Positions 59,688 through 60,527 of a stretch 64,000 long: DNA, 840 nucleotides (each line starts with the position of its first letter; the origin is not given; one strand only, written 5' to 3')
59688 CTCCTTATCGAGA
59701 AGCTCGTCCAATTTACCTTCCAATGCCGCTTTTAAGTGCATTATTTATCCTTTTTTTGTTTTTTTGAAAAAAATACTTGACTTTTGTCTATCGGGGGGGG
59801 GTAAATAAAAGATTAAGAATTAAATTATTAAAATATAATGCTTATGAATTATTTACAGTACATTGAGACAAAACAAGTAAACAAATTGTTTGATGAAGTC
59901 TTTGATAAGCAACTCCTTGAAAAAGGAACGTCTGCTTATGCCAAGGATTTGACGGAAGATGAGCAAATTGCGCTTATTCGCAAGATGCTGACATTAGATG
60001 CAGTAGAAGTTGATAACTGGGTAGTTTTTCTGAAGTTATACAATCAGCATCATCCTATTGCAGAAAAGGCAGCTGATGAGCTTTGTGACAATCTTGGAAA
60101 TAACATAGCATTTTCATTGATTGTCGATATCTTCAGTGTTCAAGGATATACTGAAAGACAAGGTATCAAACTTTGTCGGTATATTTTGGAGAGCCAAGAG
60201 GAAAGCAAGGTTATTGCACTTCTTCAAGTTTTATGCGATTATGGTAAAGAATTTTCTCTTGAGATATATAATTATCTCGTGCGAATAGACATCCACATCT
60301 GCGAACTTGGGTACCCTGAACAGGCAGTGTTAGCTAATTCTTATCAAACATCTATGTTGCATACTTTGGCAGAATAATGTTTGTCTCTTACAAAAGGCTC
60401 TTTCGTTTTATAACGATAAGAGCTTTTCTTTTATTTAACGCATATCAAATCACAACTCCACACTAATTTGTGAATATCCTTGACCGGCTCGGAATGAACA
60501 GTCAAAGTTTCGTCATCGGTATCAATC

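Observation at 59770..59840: Second homopolymer-spacer promoter (TTGACT-N19 with G9-TAAATA) drives an antisense prophage moron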

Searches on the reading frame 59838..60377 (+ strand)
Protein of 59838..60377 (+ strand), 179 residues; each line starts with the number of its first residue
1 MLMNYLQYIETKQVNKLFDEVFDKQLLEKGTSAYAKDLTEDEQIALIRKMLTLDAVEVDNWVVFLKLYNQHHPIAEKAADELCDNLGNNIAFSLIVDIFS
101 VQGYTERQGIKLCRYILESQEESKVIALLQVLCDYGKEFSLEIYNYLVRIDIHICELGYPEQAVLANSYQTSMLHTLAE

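Call 5: search_protein_families(library=pfam, proteins=[window:59838-60377:+], max_evalue=0.1)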
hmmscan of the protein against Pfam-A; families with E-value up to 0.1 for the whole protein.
window:59838-60377:+ (179 aa): 1 family
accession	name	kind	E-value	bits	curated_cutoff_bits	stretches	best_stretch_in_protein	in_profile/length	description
PF13877.11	RPAP3_C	-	0.034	15.1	23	0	4-51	24-71/92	Potential Monad-binding region of RPAP3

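Call 6: search_protein_families(library=phrogs, proteins=[window:59838-60377:+], max_evalue=0.01)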
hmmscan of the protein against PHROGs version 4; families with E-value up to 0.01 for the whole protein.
window:59838-60377:+ (179 aa): 1 family
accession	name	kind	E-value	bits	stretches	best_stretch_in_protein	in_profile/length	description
phrog_10962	-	unknown function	0.002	19.2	1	111-160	31-80/117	-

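Call 8: find_homologous_proteins(query=window:59838-60374:+, max_evalue=0.001)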
Query window:59838-60374:+ (179 aa): 2 proteins with E <= 0.001 among 49 candidates.
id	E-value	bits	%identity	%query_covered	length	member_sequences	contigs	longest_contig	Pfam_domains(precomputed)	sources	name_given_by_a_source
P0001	1.8e-110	384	100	99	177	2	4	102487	-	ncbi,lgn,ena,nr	ncbi:MAG: hypothetical protein IJ099_07050 [Alphaproteobacteria bacterium]|nr:hypothetical protein [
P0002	8.6e-98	343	88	99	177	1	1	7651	-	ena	-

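Call 10: find_encoding_contigs(protein=P0001, flank=6000, max_places=10)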
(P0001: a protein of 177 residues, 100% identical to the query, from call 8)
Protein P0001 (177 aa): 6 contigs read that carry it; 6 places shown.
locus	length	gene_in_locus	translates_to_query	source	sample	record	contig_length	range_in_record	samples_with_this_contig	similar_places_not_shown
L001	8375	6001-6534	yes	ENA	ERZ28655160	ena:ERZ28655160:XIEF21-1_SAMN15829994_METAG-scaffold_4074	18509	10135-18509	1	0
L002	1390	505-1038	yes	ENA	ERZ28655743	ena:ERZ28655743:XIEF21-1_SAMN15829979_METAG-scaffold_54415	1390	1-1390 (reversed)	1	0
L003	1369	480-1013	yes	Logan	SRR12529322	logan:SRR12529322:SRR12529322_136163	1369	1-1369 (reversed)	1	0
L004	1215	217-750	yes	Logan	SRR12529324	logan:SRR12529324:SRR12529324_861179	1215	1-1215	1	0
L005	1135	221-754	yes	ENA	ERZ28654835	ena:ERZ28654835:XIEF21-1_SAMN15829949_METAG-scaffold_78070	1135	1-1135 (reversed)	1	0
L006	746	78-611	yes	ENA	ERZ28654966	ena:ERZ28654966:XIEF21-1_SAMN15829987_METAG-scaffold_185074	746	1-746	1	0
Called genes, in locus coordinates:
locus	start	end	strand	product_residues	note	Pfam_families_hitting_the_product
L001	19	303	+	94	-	PF02604:PhdYeFM_antitox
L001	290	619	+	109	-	PF05016:ParE_toxin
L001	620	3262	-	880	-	PF20155:TMP_3, PF09718:Tape_meas_lam_C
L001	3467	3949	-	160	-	-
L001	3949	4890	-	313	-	PF18906:Phage_tube_2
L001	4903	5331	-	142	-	-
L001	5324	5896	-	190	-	PF20039:DUF6441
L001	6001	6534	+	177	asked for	-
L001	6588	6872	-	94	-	PF05354:Phage_attach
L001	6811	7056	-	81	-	PF23976:DUF7302 (weak)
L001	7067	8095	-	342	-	PF03864:Phage_cap_E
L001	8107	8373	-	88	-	?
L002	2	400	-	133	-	?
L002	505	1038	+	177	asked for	-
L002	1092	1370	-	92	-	PF05354:Phage_attach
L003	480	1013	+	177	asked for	-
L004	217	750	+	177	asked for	-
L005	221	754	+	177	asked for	-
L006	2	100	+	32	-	?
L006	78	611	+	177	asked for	-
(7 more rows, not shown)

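Call 11: find_encoding_contigs(protein=P0002, flank=6000, max_places=10)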
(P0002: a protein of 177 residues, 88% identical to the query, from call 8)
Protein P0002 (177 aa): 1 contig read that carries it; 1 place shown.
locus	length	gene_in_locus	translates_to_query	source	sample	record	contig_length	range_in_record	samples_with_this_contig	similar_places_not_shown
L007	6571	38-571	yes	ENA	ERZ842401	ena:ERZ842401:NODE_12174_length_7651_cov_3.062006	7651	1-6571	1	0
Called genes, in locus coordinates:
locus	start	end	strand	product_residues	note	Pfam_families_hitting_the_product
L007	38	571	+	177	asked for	-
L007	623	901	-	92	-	PF05354:Phage_attach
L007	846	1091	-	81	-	-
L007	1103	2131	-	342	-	PF03864:Phage_cap_E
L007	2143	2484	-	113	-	PF02924:HDPD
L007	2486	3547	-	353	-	PF25145:NfeD1b_N, PF01343:Peptidase_S49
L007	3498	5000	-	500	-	PF05136:Phage_portal_2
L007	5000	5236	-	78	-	PF02831:gpW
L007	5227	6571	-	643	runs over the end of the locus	PF05876:GpA_ATPase, PF20454:GpA_nuclease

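Call 21: find_related_loci(query=window:59844-60374:+, collection=genome_contigs, flank=6000)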
Query window:59844-60374:+ (177 aa) in genome_contigs; peptide patterns used: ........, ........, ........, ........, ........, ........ (x = any residue, [..] = any of these).
100 stretches matched a pattern, but none encodes a relative of the query by tblastn (E <= 1e-3).

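Call 22: find_related_loci(query=window:59844-60374:+, collection=viral_contigs, flank=6000)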
Query window:59844-60374:+ (177 aa) in viral_contigs; peptide patterns used: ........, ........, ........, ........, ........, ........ (x = any residue, [..] = any of these).
10 stretches matched a pattern, but none encodes a relative of the query by tblastn (E <= 1e-3).

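Call 23: find_related_loci(query=window:59844-60374:+, collection=metagenome_contigs, flank=6000)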
Query window:59844-60374:+ (177 aa) in metagenome_contigs; peptide patterns used: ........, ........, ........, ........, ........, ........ (x = any residue, [..] = any of these).
204 stretches matched a pattern; 1 encode a relative of the query (tblastn E <= 1e-3); 1 distinct loci.
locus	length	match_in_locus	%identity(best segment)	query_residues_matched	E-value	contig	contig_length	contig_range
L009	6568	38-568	88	1-177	1e-107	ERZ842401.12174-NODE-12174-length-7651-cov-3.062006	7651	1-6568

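Call 28: predict_structure(protein=window:59844-60374:+)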
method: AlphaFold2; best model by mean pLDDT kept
length: 177 residues; sequences in the alignment: 1
mean_pLDDT: 72.0   pTM: 0.67
mean pLDDT of the five models: 72.0, 69.4, 51.4, 42.8, 41.6
residues with pLDDT >= 90: 18; 70-90: 94; 50-70: 32; < 50: 33
segments of 3 or more residues with pLDDT < 50: 1-16, 18-33
pLDDT, mean of each block of 10 residues (from residue 1): 32 45 44 68 83 67 80 90 88 87 90 88 84 74 83 73 60 54
secondary structure, 60 per line:
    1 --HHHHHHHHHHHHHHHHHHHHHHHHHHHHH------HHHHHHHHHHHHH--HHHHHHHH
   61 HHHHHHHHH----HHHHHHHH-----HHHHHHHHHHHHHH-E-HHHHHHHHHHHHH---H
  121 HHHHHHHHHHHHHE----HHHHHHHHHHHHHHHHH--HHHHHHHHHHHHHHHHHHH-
elements in order: H3-31 H38-50 H53-69 H74-81 H87-100 H104-116 H120-133 H139-155 H158-176

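Call 30: search_protein_representatives(protein=window:59844-60374:+)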
Query: 177 residues. Proteins with E-value up to 0.001 (for the whole library): 36; up to 1e-10: 12; up to 1e-30: 1. The best 36 are listed.
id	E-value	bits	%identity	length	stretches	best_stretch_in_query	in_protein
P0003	3.9e-60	218.9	59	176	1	1-175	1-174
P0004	1.2e-26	110.0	39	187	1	2-154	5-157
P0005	8.7e-26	107.2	35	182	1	2-170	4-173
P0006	1.7e-19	86.8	31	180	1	5-167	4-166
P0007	6.3e-17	78.4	32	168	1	14-171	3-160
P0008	2.7e-16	76.3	33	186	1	2-160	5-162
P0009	3.0e-16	76.2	36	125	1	2-118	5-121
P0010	4.9e-15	72.3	28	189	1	4-154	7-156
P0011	3.8e-13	66.1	34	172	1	4-149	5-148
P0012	3.0e-12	63.2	29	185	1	1-151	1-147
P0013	6.9e-12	62.0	32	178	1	2-152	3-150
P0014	3.2e-11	59.8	28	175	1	5-152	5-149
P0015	2.7e-10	56.8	34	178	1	2-157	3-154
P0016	6.5e-10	55.6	26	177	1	2-170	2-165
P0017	1.1e-09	54.8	28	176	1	5-138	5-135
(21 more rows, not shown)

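Call 32: find_homologous_proteins(query=A1, max_evalue=0.00001)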
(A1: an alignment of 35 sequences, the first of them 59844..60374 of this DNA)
Query A1 (35 sequences) (177 aa, profile of the alignment): 16 proteins with E <= 0.00001 among 1810 candidates.
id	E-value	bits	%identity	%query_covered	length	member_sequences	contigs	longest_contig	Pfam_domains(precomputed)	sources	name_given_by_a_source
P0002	2.6e-49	185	88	100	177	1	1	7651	-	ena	-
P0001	5.7e-49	184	100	100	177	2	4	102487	-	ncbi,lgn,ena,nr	ncbi:MAG: hypothetical protein IJ099_07050 [Alphaproteobacteria bacterium]|nr:hypothetical protein [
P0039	1.4e-43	167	24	74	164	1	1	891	-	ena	-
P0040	2.6e-42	163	24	84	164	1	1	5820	-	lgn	-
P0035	3.0e-42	162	21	74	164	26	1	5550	-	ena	-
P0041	1.2e-41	160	24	84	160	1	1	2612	-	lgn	-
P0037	1.6e-41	160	24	81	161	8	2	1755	-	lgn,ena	-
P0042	1.7e-41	160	24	84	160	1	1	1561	-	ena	-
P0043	1.9e-41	160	24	84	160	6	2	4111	-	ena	-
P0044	2.2e-41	159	24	84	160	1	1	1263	-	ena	-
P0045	3.4e-41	159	24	81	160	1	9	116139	-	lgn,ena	-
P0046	6.0e-41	158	23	84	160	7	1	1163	-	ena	-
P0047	6.8e-41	158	24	81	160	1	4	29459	-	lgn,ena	-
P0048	1.0e-40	157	24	84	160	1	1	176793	-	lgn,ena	-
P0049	2.3e-40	156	26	81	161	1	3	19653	-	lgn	-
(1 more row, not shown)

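Call 33: search_protein_families(library=pfam, alignment_id=A1, max_evalue=0.01)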
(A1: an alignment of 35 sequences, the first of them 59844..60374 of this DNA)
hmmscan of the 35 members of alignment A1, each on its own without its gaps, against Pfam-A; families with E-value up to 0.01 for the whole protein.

A. member 1, window:59844-60374:+ (177 aa): 0 families

B. families by the number of members that match (of 35 scanned): 1 family
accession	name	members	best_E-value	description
PF06245.16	DUF1015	1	0.0033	Protein of unknown function (DUF1015)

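Call 34: search_solved_structures(query=A1, max_evalue=1)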
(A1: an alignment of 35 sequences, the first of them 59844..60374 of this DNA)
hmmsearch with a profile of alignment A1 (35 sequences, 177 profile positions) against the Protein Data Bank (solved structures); distinct sequences matched with E-value up to 1: 6.
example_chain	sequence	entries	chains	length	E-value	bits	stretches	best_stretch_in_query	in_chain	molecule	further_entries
3ugm_A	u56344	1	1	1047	3.1e-11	46.6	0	86-131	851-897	TAL effector AvrBs3/PthA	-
6jw5_A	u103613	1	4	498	0.00014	25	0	86-131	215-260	TAL effector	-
6jw0_A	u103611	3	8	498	0.00022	24.3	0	86-132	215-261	TAL effector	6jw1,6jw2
9rdc_A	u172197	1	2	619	0.2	14.6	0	53-95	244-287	RxLR effector protein PITG_16705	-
9ria_G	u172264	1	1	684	0.32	14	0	53-95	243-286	RxLR effector protein PITG_16705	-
7c0i_A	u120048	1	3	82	0.61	13.1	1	85-138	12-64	Double-stranded RNA-binding protein,Double-stranded RNA-specific adenosine deaminase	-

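Call 35: search_solved_structures(query=A1, max_evalue=0.001, show_alignments=2)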
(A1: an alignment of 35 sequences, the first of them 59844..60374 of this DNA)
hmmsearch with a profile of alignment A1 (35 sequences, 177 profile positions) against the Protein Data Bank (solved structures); distinct sequences matched with E-value up to 0.001: 3.
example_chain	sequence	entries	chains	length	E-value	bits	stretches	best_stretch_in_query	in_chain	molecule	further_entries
3ugm_A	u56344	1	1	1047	3.1e-11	46.6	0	86-131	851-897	TAL effector AvrBs3/PthA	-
6jw5_A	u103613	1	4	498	0.00014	25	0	86-131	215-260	TAL effector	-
6jw0_A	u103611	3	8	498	0.00022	24.3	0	86-132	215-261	TAL effector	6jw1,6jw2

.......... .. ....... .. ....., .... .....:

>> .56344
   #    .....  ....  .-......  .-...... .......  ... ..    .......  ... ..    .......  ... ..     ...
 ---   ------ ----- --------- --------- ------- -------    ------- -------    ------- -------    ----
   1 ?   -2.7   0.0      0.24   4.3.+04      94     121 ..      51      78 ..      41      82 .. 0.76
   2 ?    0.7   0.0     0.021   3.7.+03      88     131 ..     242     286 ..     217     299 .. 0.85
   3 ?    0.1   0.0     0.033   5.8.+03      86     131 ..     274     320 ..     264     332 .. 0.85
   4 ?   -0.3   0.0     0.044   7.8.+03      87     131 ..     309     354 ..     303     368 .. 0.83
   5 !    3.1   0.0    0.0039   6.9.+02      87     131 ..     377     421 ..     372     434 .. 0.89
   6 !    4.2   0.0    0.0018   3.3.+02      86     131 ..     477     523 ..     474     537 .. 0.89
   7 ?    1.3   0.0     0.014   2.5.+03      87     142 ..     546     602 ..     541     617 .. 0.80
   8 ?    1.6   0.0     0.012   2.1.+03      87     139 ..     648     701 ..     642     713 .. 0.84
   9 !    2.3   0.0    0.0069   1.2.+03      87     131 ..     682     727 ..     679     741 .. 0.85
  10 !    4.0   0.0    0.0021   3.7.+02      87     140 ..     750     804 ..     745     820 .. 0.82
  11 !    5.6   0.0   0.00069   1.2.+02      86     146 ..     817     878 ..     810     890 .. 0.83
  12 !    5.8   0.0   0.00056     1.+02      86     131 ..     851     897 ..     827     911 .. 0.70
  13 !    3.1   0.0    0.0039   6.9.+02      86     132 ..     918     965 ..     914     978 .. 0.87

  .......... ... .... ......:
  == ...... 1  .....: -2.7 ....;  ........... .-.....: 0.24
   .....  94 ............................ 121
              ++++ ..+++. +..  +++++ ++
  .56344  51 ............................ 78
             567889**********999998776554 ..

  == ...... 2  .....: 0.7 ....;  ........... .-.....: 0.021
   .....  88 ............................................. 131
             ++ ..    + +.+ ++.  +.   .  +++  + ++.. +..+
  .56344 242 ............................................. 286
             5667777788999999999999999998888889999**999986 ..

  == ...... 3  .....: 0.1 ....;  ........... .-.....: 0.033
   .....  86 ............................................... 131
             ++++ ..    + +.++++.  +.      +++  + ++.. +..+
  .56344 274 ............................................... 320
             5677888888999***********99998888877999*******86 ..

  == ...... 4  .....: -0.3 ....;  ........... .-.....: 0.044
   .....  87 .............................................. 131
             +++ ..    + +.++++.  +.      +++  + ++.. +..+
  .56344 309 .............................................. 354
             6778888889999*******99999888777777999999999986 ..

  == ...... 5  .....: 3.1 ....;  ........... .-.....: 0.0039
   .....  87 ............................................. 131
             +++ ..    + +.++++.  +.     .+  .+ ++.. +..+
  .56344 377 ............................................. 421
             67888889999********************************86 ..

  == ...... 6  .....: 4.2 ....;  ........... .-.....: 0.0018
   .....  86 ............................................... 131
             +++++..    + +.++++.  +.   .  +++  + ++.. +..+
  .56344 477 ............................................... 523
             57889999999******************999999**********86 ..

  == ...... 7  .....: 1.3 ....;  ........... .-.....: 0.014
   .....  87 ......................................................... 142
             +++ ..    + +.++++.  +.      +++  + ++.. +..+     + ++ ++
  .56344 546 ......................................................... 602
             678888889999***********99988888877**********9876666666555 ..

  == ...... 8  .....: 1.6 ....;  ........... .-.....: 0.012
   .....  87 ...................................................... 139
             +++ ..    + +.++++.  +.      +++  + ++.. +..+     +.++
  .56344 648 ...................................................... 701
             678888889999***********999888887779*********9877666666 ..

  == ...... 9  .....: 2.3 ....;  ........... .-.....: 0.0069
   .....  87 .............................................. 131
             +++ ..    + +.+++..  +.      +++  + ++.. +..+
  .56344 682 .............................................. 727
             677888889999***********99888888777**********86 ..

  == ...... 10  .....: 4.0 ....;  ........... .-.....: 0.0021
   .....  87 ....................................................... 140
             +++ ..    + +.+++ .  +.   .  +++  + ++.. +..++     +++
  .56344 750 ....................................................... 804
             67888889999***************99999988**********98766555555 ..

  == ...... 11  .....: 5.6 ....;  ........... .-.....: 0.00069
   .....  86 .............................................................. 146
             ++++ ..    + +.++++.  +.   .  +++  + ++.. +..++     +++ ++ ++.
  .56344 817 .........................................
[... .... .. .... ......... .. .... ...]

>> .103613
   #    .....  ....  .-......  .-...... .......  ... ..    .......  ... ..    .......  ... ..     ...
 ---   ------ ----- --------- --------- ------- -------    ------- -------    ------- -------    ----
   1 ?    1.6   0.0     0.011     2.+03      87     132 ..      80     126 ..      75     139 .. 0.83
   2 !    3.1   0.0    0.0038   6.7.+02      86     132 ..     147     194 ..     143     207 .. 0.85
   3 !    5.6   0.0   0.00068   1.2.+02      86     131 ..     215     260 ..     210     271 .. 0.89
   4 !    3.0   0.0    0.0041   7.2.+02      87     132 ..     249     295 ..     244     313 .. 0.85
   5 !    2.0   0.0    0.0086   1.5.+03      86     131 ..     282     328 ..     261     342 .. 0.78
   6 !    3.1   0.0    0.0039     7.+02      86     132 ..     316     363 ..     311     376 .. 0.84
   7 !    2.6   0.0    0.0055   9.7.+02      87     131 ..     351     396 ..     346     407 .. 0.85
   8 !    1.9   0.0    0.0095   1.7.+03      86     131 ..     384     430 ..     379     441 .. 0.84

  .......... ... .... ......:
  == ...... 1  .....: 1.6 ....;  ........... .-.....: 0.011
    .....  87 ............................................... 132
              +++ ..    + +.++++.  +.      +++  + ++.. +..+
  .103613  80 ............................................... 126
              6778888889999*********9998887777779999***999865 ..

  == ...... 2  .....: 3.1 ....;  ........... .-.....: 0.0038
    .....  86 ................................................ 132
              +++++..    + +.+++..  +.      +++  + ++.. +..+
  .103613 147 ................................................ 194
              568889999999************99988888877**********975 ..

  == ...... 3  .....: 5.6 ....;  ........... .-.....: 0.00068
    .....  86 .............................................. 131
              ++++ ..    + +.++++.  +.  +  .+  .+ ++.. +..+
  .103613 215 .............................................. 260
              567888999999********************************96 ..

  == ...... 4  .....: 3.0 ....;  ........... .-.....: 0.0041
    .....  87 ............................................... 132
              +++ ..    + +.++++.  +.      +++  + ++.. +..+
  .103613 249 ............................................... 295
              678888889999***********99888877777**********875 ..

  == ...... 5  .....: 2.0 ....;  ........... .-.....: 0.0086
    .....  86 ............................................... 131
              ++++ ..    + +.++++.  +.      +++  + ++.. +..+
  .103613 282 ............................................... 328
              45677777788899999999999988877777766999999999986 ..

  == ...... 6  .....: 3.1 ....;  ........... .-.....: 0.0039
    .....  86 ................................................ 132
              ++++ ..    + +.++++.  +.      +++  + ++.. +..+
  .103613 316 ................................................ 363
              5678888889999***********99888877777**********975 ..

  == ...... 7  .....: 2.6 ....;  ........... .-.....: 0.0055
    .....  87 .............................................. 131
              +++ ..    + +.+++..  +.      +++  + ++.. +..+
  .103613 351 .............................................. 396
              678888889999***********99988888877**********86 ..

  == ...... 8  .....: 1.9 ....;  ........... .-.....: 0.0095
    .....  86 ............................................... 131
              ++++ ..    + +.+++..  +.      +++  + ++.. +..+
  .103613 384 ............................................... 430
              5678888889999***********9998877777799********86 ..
